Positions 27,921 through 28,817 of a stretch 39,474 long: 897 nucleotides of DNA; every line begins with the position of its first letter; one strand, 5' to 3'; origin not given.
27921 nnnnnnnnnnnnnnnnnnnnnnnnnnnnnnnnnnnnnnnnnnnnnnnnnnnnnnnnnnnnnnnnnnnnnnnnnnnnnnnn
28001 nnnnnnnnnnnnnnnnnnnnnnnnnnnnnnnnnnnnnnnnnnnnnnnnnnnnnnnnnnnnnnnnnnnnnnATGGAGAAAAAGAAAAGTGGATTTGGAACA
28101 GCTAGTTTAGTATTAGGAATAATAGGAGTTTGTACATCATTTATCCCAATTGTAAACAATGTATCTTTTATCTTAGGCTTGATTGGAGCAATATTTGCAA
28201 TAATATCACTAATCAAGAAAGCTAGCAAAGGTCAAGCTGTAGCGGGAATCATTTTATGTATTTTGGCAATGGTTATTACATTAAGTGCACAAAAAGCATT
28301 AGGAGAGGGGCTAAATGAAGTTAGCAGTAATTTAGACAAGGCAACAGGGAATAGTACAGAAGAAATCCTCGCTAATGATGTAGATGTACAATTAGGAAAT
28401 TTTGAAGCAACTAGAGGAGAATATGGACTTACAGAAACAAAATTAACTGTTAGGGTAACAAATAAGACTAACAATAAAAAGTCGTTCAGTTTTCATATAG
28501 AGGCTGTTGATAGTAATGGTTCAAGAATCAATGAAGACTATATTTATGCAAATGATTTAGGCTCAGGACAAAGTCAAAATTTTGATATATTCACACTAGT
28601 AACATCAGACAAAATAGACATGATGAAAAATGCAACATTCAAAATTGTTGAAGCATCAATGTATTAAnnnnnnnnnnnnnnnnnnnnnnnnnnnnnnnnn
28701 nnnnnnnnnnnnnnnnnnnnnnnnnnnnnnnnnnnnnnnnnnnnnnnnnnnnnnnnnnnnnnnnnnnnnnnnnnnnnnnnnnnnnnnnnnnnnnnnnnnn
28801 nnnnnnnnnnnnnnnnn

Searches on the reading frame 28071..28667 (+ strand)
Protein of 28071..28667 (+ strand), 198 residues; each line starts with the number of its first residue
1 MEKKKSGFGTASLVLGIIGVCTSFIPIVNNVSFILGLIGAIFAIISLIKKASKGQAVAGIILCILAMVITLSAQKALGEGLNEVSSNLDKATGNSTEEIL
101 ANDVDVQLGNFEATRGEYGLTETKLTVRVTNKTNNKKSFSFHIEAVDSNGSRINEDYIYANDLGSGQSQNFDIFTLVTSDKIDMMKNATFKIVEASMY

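Call 27: search_protein_families(library=pfam, proteins=[window:28071-28667:+], max_evalue=0.01)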
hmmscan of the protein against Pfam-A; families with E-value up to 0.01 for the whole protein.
window:28071-28667:+ (198 aa): 2 families
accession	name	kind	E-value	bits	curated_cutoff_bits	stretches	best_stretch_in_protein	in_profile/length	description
PF13828.11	DUF4190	-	0.00049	20.2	35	1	9-71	2-60/62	Domain of unknown function (DUF4190)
PF24547.1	DUF7601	-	0.0015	19.5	27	1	130-196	11-83/116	Domain of unknown function (DUF7601)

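Call 43: search_protein_families(library=phrogs, proteins=[window:28071-28667:+], max_evalue=0.001)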
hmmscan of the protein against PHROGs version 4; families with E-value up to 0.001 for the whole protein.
window:28071-28667:+ (198 aa): 2 families
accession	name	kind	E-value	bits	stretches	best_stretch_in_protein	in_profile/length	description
phrog_11491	-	unknown function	1.9e-15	58.5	1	1-118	2-119/198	-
phrog_32775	-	unknown function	9e-10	39.4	1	1-84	1-88/283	-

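Call 68: find_encoding_contigs(protein=window:28071-28667:+, flank=1500, max_places=8)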
Protein window:28071-28667:+ (198 aa): 24 contigs read that carry it; 5 places shown.
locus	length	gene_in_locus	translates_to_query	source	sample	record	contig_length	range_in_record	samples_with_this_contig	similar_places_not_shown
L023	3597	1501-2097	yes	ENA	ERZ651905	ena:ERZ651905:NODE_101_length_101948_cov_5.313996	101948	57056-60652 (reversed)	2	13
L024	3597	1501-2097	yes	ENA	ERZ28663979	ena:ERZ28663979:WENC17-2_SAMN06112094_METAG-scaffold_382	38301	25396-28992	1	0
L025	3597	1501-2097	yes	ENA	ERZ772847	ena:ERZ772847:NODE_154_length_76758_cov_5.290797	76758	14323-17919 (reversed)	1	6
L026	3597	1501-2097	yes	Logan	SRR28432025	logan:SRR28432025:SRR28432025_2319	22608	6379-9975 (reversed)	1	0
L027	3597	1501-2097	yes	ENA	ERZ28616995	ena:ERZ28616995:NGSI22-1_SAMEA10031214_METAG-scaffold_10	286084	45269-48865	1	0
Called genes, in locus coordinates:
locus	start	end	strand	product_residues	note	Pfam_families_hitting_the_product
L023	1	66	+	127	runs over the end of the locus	-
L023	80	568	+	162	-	-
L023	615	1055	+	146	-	-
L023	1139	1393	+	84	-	-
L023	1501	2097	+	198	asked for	-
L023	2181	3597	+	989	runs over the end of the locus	-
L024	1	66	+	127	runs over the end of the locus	-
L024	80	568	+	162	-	-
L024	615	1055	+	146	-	-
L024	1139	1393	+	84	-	-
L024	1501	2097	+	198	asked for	-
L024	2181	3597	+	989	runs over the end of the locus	-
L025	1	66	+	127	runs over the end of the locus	-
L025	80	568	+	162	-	-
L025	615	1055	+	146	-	-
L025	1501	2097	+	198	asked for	-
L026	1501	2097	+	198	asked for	-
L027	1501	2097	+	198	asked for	-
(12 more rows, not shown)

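Call 87: search_protein_families(library=padloc, proteins=[window:28071-28667:+], max_evalue=0.01)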
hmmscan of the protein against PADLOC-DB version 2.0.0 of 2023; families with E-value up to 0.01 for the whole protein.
window:28071-28667:+ (198 aa): 0 families
